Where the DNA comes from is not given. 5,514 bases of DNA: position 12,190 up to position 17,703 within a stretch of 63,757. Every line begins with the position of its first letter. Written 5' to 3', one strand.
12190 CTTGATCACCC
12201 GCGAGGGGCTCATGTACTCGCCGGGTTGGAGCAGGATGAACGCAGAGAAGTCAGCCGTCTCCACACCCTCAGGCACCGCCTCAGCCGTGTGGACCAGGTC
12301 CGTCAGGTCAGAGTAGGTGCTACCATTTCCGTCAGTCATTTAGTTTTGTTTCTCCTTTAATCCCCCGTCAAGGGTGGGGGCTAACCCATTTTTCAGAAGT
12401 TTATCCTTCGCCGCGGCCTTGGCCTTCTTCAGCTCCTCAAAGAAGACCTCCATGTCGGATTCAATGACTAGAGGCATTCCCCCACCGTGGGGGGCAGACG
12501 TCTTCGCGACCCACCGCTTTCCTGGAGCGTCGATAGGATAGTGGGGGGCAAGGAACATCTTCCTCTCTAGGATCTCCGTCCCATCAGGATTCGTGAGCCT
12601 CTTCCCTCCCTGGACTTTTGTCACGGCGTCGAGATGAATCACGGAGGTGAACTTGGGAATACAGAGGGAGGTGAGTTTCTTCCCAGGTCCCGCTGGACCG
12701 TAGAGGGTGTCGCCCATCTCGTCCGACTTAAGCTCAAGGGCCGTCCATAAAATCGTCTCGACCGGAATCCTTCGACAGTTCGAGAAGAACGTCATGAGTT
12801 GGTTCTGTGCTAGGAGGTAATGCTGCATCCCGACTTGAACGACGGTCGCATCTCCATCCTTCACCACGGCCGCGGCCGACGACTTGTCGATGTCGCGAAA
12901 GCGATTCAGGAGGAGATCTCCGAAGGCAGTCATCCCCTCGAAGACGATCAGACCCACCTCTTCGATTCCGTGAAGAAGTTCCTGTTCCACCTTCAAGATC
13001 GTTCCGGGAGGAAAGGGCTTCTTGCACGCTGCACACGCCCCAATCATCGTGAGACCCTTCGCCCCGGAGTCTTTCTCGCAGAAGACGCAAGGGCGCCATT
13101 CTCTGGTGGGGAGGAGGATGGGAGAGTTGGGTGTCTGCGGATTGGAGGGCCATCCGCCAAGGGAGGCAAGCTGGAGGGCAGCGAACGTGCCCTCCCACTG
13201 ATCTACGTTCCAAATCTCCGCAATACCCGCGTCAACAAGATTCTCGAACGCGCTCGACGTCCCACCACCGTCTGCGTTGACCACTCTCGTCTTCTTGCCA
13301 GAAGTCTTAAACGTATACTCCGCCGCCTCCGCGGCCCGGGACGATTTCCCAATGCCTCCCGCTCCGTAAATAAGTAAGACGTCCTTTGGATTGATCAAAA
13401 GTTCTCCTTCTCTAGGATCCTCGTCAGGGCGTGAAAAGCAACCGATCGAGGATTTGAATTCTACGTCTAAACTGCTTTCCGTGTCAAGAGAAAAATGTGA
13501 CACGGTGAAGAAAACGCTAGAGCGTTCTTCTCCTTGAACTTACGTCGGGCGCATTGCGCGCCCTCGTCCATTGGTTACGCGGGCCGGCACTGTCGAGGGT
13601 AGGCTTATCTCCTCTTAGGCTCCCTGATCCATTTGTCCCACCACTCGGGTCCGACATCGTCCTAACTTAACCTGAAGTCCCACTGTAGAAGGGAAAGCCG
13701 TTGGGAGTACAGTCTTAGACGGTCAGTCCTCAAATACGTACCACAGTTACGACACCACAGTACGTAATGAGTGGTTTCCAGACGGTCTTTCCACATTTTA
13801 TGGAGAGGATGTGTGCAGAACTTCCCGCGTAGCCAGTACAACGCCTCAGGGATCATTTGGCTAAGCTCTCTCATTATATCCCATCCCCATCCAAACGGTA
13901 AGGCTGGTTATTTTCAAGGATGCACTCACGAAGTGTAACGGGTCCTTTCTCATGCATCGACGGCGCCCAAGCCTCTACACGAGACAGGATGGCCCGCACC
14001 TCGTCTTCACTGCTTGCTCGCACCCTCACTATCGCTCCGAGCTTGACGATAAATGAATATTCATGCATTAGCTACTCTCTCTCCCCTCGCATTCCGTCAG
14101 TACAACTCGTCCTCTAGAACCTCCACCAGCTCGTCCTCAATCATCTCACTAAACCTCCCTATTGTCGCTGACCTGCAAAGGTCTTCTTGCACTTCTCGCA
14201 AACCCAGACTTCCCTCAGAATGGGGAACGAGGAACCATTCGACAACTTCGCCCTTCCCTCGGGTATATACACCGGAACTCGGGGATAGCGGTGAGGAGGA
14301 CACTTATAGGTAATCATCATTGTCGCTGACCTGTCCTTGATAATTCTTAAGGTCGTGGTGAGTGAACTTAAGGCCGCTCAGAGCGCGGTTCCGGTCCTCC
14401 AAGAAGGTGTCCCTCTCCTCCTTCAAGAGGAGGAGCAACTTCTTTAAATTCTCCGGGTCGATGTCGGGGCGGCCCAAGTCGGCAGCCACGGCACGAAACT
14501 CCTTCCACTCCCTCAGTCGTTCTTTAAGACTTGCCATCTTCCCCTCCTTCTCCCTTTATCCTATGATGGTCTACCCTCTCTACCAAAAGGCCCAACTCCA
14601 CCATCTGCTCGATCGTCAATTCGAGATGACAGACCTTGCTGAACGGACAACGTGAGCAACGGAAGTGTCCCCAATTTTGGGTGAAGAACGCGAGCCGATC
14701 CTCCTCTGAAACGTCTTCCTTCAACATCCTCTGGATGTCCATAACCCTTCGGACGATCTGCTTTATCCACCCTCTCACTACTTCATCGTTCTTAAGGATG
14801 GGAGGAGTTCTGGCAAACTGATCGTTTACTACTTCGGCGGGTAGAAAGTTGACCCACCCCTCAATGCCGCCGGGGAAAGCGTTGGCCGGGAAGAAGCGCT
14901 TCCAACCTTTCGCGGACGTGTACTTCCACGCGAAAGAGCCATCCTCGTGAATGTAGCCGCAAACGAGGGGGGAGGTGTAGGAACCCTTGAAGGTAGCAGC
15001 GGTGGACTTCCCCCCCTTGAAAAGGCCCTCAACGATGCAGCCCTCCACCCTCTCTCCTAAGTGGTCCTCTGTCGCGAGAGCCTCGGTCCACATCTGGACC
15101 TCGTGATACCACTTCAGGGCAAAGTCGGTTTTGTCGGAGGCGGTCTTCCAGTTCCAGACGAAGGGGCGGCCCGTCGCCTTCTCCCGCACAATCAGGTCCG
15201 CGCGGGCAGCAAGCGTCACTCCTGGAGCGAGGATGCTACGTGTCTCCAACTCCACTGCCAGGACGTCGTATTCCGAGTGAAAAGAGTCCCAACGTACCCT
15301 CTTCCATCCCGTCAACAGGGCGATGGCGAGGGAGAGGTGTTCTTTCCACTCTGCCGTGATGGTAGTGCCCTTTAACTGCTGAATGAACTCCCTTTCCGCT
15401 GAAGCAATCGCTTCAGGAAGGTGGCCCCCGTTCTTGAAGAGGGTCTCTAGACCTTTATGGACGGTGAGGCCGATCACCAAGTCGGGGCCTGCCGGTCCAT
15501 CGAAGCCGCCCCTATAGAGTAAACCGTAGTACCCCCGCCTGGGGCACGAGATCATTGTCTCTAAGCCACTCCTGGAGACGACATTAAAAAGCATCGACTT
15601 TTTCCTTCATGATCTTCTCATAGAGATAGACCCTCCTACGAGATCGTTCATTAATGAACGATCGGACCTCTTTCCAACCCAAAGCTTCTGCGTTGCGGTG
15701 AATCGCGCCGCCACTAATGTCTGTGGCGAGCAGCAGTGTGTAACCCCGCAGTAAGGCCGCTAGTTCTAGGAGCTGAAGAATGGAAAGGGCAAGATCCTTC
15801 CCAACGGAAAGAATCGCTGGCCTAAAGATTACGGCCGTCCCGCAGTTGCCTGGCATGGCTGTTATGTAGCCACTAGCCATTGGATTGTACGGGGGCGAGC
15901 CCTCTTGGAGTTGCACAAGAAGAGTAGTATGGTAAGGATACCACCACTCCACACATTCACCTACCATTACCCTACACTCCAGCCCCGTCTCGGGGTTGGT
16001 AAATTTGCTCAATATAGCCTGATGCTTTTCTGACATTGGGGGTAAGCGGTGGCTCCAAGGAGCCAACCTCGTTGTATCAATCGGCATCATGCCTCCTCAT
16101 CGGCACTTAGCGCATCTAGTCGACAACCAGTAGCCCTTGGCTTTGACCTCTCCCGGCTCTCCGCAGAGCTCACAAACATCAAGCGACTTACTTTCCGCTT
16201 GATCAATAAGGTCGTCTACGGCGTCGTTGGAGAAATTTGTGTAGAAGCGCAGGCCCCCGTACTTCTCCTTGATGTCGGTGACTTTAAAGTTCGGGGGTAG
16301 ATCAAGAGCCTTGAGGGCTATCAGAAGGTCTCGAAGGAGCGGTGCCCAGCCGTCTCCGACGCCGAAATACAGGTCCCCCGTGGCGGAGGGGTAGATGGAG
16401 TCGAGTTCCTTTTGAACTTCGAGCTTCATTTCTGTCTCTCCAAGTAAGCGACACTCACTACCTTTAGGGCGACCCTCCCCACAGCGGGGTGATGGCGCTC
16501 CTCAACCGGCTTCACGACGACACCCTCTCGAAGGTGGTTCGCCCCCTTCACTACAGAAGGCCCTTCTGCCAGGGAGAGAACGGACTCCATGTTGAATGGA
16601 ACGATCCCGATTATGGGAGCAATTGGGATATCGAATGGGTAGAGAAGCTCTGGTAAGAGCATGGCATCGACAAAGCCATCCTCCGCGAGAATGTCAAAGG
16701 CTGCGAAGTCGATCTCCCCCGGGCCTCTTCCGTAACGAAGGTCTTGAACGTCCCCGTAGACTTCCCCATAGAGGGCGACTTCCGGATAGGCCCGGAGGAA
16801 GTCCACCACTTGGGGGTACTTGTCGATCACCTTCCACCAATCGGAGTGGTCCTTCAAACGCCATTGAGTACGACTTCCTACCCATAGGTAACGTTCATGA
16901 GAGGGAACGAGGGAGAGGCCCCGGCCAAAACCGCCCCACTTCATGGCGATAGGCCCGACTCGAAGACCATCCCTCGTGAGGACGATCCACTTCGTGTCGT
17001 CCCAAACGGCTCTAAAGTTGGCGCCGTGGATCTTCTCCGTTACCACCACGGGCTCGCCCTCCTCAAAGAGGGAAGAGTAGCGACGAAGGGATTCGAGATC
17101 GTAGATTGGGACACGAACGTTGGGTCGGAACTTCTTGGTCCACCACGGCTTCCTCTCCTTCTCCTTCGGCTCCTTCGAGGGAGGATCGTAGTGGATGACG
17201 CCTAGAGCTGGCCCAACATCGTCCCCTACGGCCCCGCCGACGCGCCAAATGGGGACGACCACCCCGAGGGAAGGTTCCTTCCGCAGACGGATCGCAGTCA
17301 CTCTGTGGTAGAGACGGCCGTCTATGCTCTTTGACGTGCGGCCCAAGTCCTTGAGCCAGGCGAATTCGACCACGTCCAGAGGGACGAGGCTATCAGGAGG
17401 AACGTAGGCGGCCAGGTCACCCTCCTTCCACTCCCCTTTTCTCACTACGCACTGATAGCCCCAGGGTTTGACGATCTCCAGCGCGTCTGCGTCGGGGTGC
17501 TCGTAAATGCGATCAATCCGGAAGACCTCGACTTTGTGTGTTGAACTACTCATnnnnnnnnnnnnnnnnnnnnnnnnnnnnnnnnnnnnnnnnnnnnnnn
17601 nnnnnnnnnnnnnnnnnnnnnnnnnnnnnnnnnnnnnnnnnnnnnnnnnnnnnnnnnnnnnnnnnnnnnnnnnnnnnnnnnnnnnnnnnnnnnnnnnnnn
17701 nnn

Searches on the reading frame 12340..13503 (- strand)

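Call 81: search_protein_families(library=phrogs, proteins=[window:12340-13503:-], max_evalue=0.001)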
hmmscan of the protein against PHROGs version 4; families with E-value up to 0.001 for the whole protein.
window:12340-13503:- (387 aa): 1 family
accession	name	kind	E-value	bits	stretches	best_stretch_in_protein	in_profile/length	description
phrog_124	-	DNA, RNA and nucleotide metabolism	5.6e-08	33.5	0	43-110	46-101/382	Sak4-like ssDNA annealing protein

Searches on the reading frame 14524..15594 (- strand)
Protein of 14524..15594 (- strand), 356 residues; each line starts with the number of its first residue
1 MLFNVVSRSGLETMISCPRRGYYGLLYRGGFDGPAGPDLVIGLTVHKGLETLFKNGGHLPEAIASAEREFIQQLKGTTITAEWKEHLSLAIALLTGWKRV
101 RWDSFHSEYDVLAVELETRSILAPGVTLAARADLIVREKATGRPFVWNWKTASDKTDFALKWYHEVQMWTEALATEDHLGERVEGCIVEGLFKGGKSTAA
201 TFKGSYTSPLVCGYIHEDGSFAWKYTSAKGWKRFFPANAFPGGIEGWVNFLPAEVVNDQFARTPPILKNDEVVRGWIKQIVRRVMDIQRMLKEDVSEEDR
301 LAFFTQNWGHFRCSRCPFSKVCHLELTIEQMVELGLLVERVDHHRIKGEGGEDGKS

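Call 81: search_protein_families(library=phrogs, proteins=[window:14524-15594:-], max_evalue=0.001)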
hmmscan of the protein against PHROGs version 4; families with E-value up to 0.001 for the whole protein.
window:14524-15594:- (356 aa): 2 families
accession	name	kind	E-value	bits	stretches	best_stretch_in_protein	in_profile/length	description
phrog_1218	-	DNA, RNA and nucleotide metabolism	2.4e-11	44.5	1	5-187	9-202/364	exonuclease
phrog_69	-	DNA, RNA and nucleotide metabolism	2.8e-05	24.3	1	6-182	90-254/501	exonuclease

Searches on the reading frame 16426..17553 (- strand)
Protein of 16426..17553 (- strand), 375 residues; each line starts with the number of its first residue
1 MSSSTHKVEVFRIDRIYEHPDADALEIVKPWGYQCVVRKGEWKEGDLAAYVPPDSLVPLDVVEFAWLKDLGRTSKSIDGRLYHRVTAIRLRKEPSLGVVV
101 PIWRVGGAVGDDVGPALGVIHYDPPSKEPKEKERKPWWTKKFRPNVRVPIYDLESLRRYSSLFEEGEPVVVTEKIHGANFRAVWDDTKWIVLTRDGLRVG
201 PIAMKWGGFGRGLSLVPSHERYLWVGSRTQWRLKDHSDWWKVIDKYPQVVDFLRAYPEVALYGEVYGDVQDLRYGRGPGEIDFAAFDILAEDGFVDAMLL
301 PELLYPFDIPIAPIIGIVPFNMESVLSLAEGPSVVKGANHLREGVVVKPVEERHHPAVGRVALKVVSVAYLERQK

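Call 81: search_protein_families(library=phrogs, proteins=[window:16426-17553:-], max_evalue=0.001)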
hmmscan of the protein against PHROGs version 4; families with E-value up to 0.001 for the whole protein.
window:16426-17553:- (375 aa): 2 families
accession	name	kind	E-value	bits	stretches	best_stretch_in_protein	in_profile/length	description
phrog_968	-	DNA, RNA and nucleotide metabolism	3e-47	162.5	1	4-374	7-392/398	RNA ligase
phrog_548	-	DNA, RNA and nucleotide metabolism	3e-16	60.5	1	159-375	23-238/341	RNA ligase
